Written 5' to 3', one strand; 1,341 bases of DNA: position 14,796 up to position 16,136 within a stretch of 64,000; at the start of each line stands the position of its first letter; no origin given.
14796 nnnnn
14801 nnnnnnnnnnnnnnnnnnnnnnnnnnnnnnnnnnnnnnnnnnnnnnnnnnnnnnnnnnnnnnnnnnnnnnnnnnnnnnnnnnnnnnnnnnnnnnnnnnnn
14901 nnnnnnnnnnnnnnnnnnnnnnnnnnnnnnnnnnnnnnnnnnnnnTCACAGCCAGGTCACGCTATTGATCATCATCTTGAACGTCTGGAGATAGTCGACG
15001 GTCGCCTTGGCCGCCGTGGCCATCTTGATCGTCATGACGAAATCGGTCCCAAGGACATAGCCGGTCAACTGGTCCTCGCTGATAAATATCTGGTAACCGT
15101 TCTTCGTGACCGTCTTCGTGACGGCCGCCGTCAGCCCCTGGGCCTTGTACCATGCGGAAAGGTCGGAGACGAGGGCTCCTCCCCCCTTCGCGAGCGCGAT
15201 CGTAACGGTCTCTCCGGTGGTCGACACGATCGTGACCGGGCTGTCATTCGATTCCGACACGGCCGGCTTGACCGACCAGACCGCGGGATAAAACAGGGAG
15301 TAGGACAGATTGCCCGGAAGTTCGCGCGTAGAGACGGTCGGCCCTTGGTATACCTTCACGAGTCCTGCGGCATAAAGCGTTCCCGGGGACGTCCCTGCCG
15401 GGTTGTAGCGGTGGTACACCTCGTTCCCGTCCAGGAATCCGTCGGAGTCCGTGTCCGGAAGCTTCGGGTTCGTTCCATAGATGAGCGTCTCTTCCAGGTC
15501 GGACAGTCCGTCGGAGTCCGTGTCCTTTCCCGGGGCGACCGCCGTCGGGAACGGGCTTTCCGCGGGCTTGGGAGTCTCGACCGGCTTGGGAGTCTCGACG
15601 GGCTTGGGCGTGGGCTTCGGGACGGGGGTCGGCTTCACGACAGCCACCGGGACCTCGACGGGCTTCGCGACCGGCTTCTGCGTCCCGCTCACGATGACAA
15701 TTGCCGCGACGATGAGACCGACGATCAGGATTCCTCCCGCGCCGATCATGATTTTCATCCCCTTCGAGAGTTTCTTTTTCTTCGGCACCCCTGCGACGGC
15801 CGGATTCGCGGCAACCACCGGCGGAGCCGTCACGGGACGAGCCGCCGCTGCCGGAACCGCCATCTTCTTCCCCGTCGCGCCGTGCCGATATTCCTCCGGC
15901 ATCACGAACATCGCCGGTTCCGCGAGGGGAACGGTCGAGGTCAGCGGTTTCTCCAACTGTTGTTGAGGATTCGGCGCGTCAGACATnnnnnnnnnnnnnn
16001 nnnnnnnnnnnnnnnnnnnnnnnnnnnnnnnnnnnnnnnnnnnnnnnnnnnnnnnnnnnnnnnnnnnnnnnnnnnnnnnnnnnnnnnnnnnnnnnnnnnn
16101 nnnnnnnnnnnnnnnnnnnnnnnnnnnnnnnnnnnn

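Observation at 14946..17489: Three tandem paralogous type-II membrane proteins with TSP3-like Asp-rich (DxDxDG) calcium-binding-type repeats immediately downstream of the giant gene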

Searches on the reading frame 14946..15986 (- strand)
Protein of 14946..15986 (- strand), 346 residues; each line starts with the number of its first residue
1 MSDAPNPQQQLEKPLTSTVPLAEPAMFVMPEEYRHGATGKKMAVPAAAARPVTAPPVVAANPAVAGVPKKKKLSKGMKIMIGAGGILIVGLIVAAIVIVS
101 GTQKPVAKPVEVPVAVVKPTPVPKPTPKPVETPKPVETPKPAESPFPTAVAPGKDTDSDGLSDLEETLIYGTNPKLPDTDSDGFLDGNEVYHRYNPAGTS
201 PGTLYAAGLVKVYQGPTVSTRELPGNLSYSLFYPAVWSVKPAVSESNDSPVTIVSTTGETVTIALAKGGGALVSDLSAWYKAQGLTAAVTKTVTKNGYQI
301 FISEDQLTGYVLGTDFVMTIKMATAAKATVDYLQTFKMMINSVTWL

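Call 3: search_protein_families(library=pfam, proteins=[window:14946-15986:-], max_evalue=1)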
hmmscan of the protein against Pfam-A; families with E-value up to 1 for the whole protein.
window:14946-15986:- (346 aa): 1 family
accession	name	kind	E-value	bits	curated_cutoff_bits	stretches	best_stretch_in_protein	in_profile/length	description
PF18884.5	TSP3_bac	-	3.1e-05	24.1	25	1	155-175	1-20/22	Bacterial TSP3 repeat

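Call 4: search_protein_families(library=ncbifam, proteins=[window:14946-15986:-], max_evalue=1)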
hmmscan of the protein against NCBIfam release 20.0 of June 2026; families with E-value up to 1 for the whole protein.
window:14946-15986:- (346 aa): 5 families
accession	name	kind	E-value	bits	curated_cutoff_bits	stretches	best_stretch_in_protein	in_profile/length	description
NF033765.2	gliding_CglD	equivalog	0.00024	19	400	1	154-190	206-241/1124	adventurous gliding motility lipoprotein CglD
NF033761.1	gliding_GltJ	equivalog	0.00089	18.5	450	1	7-154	301-445/671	adventurous gliding motility protein GltJ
NF033186.1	internalin_K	exception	0.017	13.5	1100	1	106-149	495-538/604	class 1 internalin InlK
NF040486.1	SrfA_fam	subfamily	0.46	9.8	150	1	24-144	164-284/438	SrfA family protein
NF033845.1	MSCRAMM_ClfB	exception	0.56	8.1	999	1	113-164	548-596/871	MSCRAMM family adhesin clumping factor ClfB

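Call 8: find_homologous_proteins(query=window:14946-15986:-)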
Query window:14946-15986:- (346 aa): 222 proteins with E <= 0.001 among 8000 candidates; the best 120 are listed.
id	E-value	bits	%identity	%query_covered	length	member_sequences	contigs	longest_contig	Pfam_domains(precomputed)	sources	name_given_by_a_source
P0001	7.9e-132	458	66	93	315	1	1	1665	-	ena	-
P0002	4.5e-130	452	66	100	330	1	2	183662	-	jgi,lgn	-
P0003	7.2e-112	392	53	99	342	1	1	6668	-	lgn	-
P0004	6.5e-89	317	49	100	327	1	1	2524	-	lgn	-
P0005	1.1e-88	316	46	100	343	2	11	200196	-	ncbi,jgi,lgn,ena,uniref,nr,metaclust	ncbi:hypothetical protein A2348_00920 [Candidatus Uhrbacteria bacterium RIFOXYB12_FULL_58_10]|uniref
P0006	1.1e-85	306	47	100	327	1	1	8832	-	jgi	jgi:hypothetical protein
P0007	1.4e-85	306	44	100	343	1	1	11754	-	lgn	-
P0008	4.3e-82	294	44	100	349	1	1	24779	-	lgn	-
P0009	6.5e-82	294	46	92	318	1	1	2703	-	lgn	-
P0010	7.8e-81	290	48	100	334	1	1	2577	PF18884.6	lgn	-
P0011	1.2e-80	289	45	100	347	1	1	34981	-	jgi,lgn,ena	-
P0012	1.3e-80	289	44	100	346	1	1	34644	-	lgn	-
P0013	7.6e-80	287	45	100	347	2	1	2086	PF18884.6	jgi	jgi:hypothetical protein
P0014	4.3e-79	284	45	100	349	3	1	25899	-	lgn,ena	-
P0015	4.0e-76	275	40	99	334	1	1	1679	PF27998.1,PF18884.6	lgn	-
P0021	1.6e-70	256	49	58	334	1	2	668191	-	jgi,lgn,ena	jgi:hypothetical protein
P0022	6.1e-70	254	39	99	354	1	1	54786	PF18884.6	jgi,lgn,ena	-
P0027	3.2e-62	229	42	97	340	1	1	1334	PF18884.6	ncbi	-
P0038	1.9e-58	217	41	94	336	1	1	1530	PF18884.6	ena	-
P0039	6.7e-58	215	40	97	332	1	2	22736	PF18884.6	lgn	-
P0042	2.3e-57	213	38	97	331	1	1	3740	PF18884.6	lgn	-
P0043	4.0e-57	212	40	92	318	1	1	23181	PF18884.6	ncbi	-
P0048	2.5e-56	210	41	99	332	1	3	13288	PF18884.6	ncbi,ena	-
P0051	7.5e-56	208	44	58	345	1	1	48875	PF18884.6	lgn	-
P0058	2.1e-54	203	40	93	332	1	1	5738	PF18884.6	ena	-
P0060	2.9e-54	203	38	99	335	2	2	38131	PF18884.6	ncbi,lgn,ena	-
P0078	8.9e-53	198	42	57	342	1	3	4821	PF18884.6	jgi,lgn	-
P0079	1.1e-52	198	38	93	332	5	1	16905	PF18884.6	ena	-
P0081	1.5e-52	197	37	92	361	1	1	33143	PF18884.6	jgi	jgi:hypothetical protein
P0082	1.8e-52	197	47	59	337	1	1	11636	PF18884.6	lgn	-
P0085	4.8e-52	196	36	92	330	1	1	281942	-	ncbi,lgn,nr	ncbi:hypothetical protein HZA85_02580 [Candidatus Uhrbacteria bacterium]|nr:hypothetical protein [Ca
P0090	3.0e-51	193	38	96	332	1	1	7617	PF18884.6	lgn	-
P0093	6.4e-51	192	37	97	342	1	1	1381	PF18884.6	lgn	-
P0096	1.5e-50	191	37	99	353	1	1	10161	PF18884.6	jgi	jgi:hypothetical protein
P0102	7.8e-50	188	38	100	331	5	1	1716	PF18884.6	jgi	jgi:hypothetical protein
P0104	1.5e-49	187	38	93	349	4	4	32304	-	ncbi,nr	ncbi:hypothetical protein A2239_04765 [Candidatus Uhrbacteria bacterium RIFOXYA2_FULL_40_9]|nr:MAG: 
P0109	9.4e-49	185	36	93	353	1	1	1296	PF18884.6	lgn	-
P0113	2.1e-48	184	38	95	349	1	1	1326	PF18884.6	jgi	jgi:uncharacterized membrane protein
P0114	4.2e-48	183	41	57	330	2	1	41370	PF18884.6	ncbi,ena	-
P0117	1.3e-47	181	35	97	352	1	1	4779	PF18884.6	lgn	-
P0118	2.4e-47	180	36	96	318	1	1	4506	PF18884.6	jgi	jgi:hypothetical protein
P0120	6.6e-47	179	34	98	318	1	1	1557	PF27998.1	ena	-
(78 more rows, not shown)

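Call 9: find_encoding_contigs(protein=P0005, flank=10000, max_places=2)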
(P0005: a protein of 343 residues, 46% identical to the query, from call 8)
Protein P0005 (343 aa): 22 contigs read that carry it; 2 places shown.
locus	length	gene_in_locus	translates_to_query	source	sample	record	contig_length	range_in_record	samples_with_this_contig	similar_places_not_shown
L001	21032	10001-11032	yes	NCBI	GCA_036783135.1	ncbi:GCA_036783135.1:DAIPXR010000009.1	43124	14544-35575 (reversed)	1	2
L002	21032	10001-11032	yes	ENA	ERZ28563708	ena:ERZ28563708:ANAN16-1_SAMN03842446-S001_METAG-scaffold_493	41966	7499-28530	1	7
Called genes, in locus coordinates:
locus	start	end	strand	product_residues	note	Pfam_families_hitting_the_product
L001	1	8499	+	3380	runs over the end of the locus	PF18895:T4SS_pilin, PF13205:Big_5 (weak), PF17957:Big_7 (weak), PF01833:TIG (weak), PF13205:Big_5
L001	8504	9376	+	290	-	PF18884:TSP3_bac (weak)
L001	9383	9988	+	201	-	-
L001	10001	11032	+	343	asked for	-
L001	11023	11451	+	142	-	PF02130:YbeY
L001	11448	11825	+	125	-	PF01219:DAGK_prokar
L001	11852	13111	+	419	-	PF11104:PilM_2 (faint), PF02491:SHS2_FTSA, PF06723:MreB_Mbl, PF14450:FtsA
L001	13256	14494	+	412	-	PF00091:Tubulin, PF12327:FtsZ_C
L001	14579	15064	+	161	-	PF22811:Zn_ribbon_NrdR, PF03477:ATP-cone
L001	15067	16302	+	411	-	PF00089:Trypsin, PF10459:Peptidase_S46 (faint), PF13365:Trypsin_2, PF13180:PDZ_2, PF17820:PDZ_6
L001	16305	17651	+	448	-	PF00224:PK, PF02887:PK_C (weak)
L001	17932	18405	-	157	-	-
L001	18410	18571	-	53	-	-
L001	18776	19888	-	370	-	-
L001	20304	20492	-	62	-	-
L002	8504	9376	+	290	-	PF18884:TSP3_bac (weak)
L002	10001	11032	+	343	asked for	-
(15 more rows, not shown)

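Call 10: find_encoding_contigs(protein=P0002, flank=10000, max_places=2)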
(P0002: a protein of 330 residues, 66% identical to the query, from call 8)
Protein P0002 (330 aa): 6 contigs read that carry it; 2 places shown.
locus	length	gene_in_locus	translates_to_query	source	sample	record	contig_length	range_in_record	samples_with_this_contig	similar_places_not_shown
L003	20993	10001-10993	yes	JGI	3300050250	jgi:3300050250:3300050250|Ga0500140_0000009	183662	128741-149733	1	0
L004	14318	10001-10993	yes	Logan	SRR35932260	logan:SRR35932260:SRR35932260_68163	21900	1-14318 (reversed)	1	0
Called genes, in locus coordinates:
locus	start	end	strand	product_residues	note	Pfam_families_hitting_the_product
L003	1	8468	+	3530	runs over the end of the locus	PF18895:T4SS_pilin, PF01833:TIG (faint), PF13205:Big_5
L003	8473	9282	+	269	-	-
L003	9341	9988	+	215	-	-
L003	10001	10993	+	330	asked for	-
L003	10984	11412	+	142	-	PF02130:YbeY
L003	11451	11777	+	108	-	PF01219:DAGK_prokar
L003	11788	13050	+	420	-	PF25216:Volactin (faint), PF02491:SHS2_FTSA, PF11104:PilM_2 (weak), PF06723:MreB_Mbl, PF14450:FtsA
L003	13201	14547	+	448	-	PF00091:Tubulin, PF12327:FtsZ_C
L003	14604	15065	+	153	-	PF22811:Zn_ribbon_NrdR, PF03477:ATP-cone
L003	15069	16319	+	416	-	PF10459:Peptidase_S46 (faint), PF00089:Trypsin, PF13365:Trypsin_2, PF13180:PDZ_2, PF00595:PDZ, PF17820:PDZ_6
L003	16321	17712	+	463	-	PF00224:PK, PF03328:HpcH_HpaI (weak), PF02887:PK_C (weak)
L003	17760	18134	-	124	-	-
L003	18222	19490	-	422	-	PF00890:FAD_binding_2 (weak), PF03486:HI0933_like, PF07992:Pyr_redox_2 (weak), PF13454:NAD_binding_9 (weak), PF22780:HI0933_like_1st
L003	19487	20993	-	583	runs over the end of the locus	PF13191:AAA_16 (faint), PF13555:AAA_29 (faint), PF00005:ABC_tran, PF02463:SMC_N (faint), PF13304:AAA_21 (faint), PF13401:AAA_22 (faint), PF12848:ABC_tran_Xtn, PF00005:ABC_tran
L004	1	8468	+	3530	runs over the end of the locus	PF18895:T4SS_pilin, PF01833:TIG (faint), PF13205:Big_5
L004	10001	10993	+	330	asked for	-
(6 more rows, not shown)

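Call 11: find_encoding_contigs(protein=P0085, flank=10000, max_places=1)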
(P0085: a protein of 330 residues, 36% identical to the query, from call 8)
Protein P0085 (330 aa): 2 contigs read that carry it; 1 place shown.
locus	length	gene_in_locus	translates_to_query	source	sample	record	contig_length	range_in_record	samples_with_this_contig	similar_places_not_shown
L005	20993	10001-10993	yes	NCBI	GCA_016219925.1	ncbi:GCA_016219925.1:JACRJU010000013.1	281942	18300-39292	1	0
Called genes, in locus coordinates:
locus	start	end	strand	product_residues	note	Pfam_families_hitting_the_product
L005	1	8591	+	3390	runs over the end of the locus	PF18895:T4SS_pilin (weak), PF13205:Big_5 (faint), PF13948:DUF4215 (faint), PF00092:VWA (weak)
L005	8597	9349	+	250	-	PF18884:TSP3_bac (faint)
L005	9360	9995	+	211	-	PF18884:TSP3_bac (faint)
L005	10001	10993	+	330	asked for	-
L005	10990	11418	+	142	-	PF02130:YbeY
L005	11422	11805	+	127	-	PF01219:DAGK_prokar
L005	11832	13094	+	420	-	PF11104:PilM_2 (faint), PF02491:SHS2_FTSA, PF06723:MreB_Mbl, PF14450:FtsA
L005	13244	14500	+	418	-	PF00091:Tubulin, PF12327:FtsZ_C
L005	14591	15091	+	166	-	PF22811:Zn_ribbon_NrdR, PF03477:ATP-cone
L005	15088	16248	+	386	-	PF00089:Trypsin, PF10459:Peptidase_S46 (faint), PF13365:Trypsin_2, PF13180:PDZ_2, PF00595:PDZ (weak), PF17820:PDZ_6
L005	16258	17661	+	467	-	PF00224:PK, PF02887:PK_C (weak)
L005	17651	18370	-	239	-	PF00041:fn3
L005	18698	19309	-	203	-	PF00483:NTP_transferase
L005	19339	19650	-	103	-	-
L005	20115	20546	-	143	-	-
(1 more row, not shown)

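Call 12: find_encoding_contigs(protein=P0021, flank=10000, max_places=1)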
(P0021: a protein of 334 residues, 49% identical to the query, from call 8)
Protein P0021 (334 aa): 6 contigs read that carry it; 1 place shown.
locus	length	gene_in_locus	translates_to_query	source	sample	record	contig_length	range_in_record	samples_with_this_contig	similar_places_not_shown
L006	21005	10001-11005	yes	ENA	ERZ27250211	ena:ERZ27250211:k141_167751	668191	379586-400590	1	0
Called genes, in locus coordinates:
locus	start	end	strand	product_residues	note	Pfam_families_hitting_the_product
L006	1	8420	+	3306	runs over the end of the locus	PF18895:T4SS_pilin (weak), PF01833:TIG (faint), PF13948:DUF4215 (faint), PF13205:Big_5 (weak), PF00092:VWA (weak), PF13519:VWA_2 (weak)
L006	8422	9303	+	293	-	PF18884:TSP3_bac (weak)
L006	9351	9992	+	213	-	-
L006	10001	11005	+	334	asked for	-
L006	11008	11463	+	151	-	PF02130:YbeY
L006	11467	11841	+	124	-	PF01219:DAGK_prokar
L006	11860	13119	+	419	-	PF11104:PilM_2 (faint), PF02491:SHS2_FTSA, PF06723:MreB_Mbl, PF14450:FtsA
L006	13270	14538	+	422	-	PF00091:Tubulin, PF12327:FtsZ_C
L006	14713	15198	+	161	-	PF22811:Zn_ribbon_NrdR, PF03477:ATP-cone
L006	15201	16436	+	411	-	PF10459:Peptidase_S46 (faint), PF00089:Trypsin, PF13365:Trypsin_2, PF13180:PDZ_2, PF17820:PDZ_6 (weak)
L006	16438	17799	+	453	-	PF00224:PK, PF02887:PK_C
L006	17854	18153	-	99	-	-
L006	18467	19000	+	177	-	PF13473:Cupredoxin_1 (weak)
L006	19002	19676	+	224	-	PF01794:Ferric_reduct (weak)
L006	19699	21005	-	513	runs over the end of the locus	-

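Call 13: find_encoding_contigs(protein=P0104, flank=10000, max_places=1)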
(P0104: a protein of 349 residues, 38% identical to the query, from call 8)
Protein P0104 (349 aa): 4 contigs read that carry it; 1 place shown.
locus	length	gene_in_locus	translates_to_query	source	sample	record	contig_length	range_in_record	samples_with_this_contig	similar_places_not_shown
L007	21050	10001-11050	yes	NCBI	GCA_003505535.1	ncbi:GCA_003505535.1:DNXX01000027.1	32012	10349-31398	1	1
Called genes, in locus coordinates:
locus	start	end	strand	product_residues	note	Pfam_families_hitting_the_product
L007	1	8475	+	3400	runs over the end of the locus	PF18895:T4SS_pilin, PF13205:Big_5 (faint), PF13948:DUF4215 (faint), PF01833:TIG (faint), PF00092:VWA (faint)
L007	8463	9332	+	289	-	PF18884:TSP3_bac (weak)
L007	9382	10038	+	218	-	PF18884:TSP3_bac (faint)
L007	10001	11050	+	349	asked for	-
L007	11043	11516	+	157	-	PF02130:YbeY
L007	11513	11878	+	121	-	PF01219:DAGK_prokar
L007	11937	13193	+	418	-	PF11104:PilM_2 (faint), PF02491:SHS2_FTSA, PF06723:MreB_Mbl, PF14450:FtsA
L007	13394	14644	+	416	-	PF00091:Tubulin, PF12327:FtsZ_C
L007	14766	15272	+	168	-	PF22811:Zn_ribbon_NrdR, PF03477:ATP-cone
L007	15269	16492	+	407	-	PF00089:Trypsin, PF13365:Trypsin_2, PF13180:PDZ_2, PF00595:PDZ (weak), PF17820:PDZ_6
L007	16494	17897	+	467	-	PF00224:PK, PF02887:PK_C (faint)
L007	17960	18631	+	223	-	PF00293:NUDIX, PF19368:WHD_AraR, PF21906:WHD_NrtR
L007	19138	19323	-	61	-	-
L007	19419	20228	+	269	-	PF00857:Isochorismatase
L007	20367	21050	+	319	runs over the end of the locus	PF04055:Radical_SAM (weak)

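Call 26: predict_structure(alignment_id=A2)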
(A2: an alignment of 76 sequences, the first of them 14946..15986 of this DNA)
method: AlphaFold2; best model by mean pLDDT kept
length: 346 residues; sequences in the alignment: 76
mean_pLDDT: 78.5   pTM: 0.60
mean pLDDT of the five models: 78.5, 77.3, 76.3, 74.8, 74.5
residues with pLDDT >= 90: 130; 70-90: 100; 50-70: 96; < 50: 20
segments of 3 or more residues with pLDDT < 50: 16-19, 21-24, 61-66
pLDDT, mean of each block of 10 residues (from residue 1): 49 50 55 59 56 56 51 78 93 93 74 60 59 66 81 87 89 75 72 75 87 92 85 97 83 96 89 84 96 96 97 94 90 94 95
secondary structure, 60 per line:
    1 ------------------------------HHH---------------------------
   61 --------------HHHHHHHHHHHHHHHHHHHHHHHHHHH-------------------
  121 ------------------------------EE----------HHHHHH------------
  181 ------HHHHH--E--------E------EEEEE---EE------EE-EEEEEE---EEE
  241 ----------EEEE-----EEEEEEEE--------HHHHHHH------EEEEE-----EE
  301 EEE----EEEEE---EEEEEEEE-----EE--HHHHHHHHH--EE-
elements in order: H75-101 H163-168 H187-191 E210-214 E229-234 E238-240 E251-254 E260-267 H276-282 E289-293 E299-303 E308-312 E316-323 H333-341

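Call 28: search_protein_families(library=pfam, proteins=[P0015, P0120], max_evalue=0.1)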
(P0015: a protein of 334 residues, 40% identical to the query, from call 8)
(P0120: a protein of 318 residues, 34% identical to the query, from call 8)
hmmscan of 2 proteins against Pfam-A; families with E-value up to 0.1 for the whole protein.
P0015 (334 aa): 1 family
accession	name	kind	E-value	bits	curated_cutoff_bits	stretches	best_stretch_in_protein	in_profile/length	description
PF18884.5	TSP3_bac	-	1.3e-05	25.4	25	2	151-170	1-19/22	Bacterial TSP3 repeat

P0120 (318 aa): 2 families
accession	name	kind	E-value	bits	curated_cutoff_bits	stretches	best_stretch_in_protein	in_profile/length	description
PF18884.5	TSP3_bac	-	0.00012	22.2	25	1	159-179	1-20/22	Bacterial TSP3 repeat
PF09307.15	MHC2-interact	-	0.044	14.1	26.9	1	69-100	14-47/109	CLIP, MHC2 interacting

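Call 83: search_protein_representatives(alignment_id=A2)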
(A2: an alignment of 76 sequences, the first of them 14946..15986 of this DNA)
Query: 76 sequences, 335 profile positions. Proteins with E-value up to 0.001 (for the whole library): 22985; up to 1e-10: 7041; up to 1e-30: 1148. The best 150 are listed.
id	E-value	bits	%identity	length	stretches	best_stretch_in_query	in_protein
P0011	2.7e-119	415.1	-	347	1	1-334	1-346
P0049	3.4e-119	414.8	-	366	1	1-334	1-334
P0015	4.2e-119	414.5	-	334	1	1-334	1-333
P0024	1.1e-118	413.1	-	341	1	1-334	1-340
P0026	1.9e-116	405.8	-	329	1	3-334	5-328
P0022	4.8e-116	404.4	-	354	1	1-334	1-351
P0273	1.5e-114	399.5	-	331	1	6-333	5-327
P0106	1.2e-113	396.6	-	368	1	1-333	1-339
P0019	2.2e-113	395.7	-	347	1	1-334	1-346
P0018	5.5e-112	391.1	-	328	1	10-333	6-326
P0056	4.2e-110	384.9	-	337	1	1-334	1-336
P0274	2.3e-109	382.5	-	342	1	1-334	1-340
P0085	9.5e-109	380.4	-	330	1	1-333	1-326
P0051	1.5e-108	379.8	-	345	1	1-334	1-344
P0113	4.9e-108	378.1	-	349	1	1-333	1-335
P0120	1.2e-94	334.1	-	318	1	1-334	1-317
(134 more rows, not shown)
